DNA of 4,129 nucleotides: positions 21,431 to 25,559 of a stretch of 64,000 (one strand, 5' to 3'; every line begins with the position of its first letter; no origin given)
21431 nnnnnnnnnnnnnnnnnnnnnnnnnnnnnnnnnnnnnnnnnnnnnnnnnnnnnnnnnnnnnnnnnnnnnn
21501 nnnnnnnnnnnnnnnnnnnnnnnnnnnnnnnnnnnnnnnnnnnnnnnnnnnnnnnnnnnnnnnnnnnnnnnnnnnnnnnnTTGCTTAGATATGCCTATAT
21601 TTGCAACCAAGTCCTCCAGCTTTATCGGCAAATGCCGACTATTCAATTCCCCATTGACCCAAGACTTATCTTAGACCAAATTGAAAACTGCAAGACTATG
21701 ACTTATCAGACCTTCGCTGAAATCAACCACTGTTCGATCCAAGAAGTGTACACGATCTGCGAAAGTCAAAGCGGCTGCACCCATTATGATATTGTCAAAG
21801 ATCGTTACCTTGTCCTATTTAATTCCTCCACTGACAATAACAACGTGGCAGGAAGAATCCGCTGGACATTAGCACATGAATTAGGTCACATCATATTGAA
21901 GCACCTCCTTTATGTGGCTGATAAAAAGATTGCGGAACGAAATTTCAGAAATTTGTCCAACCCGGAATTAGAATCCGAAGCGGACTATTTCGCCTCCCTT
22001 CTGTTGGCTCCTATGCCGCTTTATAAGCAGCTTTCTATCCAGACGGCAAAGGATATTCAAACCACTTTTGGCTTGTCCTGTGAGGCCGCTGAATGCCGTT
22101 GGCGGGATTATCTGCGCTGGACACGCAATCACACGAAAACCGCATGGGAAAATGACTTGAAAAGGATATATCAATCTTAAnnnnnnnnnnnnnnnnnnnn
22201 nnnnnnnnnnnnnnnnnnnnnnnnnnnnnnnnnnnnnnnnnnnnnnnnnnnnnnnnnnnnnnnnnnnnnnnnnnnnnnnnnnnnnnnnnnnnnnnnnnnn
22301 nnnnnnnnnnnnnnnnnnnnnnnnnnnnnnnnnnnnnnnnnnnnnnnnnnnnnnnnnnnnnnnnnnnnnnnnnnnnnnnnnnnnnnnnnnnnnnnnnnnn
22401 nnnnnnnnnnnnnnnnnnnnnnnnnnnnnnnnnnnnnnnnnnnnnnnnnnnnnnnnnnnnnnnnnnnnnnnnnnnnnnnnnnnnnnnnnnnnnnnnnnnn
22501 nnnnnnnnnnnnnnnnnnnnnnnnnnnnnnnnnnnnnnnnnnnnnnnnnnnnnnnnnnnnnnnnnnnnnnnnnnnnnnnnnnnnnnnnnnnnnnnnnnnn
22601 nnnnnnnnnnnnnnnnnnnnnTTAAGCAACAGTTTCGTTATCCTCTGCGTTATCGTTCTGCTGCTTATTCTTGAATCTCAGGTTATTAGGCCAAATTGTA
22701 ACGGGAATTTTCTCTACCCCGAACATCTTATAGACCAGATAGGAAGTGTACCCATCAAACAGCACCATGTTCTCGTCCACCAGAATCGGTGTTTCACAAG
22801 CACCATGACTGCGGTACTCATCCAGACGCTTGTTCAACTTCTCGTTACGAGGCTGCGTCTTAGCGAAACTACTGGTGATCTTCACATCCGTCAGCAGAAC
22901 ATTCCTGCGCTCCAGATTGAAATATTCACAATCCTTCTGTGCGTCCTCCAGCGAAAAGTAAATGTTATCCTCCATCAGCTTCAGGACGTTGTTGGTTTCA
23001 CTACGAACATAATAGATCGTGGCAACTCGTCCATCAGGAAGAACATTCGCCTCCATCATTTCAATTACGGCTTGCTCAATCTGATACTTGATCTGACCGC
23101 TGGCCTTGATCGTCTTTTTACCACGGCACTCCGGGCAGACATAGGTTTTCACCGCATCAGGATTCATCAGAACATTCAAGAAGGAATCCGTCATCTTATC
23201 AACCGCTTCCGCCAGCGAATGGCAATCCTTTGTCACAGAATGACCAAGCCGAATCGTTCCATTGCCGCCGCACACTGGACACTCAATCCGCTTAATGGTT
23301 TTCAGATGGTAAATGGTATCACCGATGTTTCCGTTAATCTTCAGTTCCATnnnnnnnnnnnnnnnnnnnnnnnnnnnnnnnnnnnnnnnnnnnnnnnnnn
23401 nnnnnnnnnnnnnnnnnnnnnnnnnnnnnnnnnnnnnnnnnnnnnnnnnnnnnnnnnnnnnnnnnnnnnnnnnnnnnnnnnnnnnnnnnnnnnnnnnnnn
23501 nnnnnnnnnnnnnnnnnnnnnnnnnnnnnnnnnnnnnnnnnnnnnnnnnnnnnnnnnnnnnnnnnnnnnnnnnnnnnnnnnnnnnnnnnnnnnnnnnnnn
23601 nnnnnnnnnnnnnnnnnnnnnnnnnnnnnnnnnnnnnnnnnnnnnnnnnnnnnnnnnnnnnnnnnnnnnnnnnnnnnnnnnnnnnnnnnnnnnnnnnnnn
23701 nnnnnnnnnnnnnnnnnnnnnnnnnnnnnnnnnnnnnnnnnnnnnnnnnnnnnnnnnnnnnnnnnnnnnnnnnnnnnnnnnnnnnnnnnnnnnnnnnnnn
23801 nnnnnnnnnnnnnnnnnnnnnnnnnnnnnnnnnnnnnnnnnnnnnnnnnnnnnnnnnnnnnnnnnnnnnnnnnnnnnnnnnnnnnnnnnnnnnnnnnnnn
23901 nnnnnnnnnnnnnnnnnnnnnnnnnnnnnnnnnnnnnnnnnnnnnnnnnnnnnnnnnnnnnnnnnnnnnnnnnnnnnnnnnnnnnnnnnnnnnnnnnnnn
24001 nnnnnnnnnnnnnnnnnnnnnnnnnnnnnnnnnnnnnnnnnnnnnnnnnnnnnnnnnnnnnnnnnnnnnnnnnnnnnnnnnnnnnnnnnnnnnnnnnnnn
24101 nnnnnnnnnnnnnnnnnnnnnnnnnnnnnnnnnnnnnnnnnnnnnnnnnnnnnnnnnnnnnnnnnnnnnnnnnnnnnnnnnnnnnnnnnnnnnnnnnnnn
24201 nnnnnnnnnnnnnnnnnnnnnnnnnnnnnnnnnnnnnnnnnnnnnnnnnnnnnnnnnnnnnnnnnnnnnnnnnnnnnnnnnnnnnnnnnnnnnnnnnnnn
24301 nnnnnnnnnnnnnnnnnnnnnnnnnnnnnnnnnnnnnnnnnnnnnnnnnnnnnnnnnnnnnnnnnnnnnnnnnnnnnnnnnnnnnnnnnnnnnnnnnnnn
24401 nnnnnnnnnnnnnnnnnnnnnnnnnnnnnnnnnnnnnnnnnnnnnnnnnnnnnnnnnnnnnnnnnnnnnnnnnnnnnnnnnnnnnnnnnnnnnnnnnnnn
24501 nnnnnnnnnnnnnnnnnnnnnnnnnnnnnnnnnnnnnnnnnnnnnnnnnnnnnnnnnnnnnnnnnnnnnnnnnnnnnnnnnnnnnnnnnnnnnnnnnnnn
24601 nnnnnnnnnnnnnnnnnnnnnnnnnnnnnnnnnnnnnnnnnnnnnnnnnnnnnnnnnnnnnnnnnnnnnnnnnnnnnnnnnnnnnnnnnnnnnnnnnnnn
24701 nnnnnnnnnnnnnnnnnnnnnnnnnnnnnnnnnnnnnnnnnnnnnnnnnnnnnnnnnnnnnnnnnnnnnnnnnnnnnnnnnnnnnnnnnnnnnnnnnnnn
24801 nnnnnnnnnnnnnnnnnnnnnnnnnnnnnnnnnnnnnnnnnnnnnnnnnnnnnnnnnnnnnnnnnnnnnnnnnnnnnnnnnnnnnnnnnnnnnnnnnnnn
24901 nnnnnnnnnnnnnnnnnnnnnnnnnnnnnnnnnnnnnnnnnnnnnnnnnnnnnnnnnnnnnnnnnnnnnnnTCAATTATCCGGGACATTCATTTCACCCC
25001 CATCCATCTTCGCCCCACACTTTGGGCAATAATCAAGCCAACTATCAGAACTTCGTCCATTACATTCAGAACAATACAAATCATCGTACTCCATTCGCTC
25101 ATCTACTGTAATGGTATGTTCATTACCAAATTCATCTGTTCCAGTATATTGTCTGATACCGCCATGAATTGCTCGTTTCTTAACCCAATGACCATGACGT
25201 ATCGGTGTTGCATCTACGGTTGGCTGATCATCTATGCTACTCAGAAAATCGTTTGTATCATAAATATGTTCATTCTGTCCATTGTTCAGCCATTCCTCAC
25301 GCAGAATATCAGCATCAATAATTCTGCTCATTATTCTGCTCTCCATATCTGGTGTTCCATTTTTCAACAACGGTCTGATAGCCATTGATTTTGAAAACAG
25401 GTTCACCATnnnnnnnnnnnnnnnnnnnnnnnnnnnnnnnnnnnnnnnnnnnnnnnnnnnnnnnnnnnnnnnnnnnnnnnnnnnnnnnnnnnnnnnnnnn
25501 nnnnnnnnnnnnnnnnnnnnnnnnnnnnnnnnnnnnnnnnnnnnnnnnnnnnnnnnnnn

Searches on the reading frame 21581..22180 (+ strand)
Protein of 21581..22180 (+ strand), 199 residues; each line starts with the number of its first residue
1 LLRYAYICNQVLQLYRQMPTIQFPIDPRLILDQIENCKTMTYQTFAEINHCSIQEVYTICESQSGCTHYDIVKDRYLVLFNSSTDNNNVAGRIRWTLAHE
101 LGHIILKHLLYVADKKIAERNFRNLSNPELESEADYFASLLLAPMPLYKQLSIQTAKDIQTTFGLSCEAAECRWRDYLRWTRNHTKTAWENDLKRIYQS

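Call 18: search_protein_families(library=pfam, proteins=[window:21581-22180:+], max_evalue=0.001)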
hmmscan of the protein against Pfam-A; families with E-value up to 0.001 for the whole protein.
window:21581-22180:+ (199 aa): 1 family
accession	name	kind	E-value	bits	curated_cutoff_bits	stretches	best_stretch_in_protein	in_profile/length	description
PF06114.19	Peptidase_M78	-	5.8e-11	42.7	22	1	89-174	38-122/123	IrrE N-terminal-like domain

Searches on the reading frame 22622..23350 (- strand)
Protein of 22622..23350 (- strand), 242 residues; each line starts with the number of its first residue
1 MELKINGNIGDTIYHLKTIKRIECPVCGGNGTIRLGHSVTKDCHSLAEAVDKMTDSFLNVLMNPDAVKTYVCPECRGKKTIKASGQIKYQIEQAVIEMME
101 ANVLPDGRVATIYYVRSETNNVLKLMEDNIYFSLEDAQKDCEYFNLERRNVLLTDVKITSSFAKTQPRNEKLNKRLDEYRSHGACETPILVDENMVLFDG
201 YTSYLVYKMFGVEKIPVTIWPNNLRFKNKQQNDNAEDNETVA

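Call 17: search_protein_families(library=pfam, proteins=[window:22622-23350:-], max_evalue=0.001)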
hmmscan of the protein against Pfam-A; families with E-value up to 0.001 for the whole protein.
window:22622-23350:- (242 aa): 0 families

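Call 84: search_solved_structures(query=window:22622-23350:-, max_evalue=10, show_alignments=0)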
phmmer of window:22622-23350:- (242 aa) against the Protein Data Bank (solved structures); distinct sequences matched with E-value up to 10: 3.
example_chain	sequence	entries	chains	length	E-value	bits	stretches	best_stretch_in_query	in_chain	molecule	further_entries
5k5d_B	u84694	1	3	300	0.32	14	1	167-232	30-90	ParB domain protein nuclease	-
6xv2_A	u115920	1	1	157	1.1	12.3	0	70-118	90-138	p1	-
1wad_A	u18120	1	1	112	2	11.4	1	13-79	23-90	CYTOCHROME C3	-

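Call 85: search_protein_families(library=pfam, proteins=[window:22622-23350:-], max_evalue=10)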
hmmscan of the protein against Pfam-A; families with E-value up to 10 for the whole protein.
window:22622-23350:- (242 aa): 16 families
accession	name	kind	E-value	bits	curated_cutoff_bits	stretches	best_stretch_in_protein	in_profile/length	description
PF20833.2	RNase_E_G_Thio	-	0.0028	18.2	26.8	1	24-39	2-17/86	RNase E/G, Thioredoxin-like domain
PF15777.11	Anti-TRAP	-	0.0034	17.8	32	2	70-82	31-43/59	Tryptophan RNA-binding attenuator protein inhibitory protein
PF25164.1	CoiA_N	-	0.0067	16.4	26.3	1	68-83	16-31/50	Competence protein CoiA, N-terminal domain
PF23451.1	Zn_ribbon_PaaD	-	0.0074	16.4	27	1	17-45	10-38/53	PaaD zinc beta ribbon domain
PF13453.11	Zn_ribbon_TFIIB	-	0.0096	15.7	22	1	65-77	15-27/41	Transcription factor zinc-finger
PF00684.25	DnaJ_CXXCXGXG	-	0.011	16.5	32.7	1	23-36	17-30/65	DnaJ central domain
PF09723.15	Zn_ribbon_8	-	0.012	16.1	34.4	1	62-80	21-37/41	Zinc ribbon domain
PF08273.17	Zn_Ribbon_Prim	-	0.024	15.4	23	1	20-31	2-13/37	Zinc-binding domain of primase-helicase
PF14354.12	Lar_restr_allev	-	0.028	15.1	28.6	0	23-34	5-16/58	Restriction alleviation protein Lar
PF24440.1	DUF7559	-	0.059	14.1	27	0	18-32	32-46/52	Family of unknown function (DUF7559)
PF01783.29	Ribosomal_L32p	-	0.21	12.3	21.3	1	14-43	19-45/56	Ribosomal L32p protein family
PF01096.23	Zn_ribbon_TFIIS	-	0.26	11.6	21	0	71-87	2-18/39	Transcription factor S-II (TFIIS)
PF12760.12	Zn_ribbon_IS1595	-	0.31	11.5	25.4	0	70-86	19-35/46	Transposase zinc-ribbon domain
PF14205.11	Cys_rich_KTR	-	0.37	11.1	25.5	1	22-34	4-16/54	Cysteine-rich KTR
PF13465.12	zf-H2C2_2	-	0.85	10.6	40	0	15-28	9-21/26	Zinc-finger double domain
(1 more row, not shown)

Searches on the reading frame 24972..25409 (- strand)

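Call 59: search_protein_families(library=pfam, proteins=[window:24972-25409:-], max_evalue=0.01)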
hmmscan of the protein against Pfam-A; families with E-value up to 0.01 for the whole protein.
window:24972-25409:- (145 aa): 0 families

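Call 61: search_protein_families(library=phrogs, proteins=[window:24972-25409:-], max_evalue=0.001)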
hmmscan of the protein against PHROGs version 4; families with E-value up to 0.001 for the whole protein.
window:24972-25409:- (145 aa): 1 family
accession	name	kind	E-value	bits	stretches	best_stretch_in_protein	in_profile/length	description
phrog_10714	-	unknown function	0.00057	21.1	1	108-140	71-104/109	-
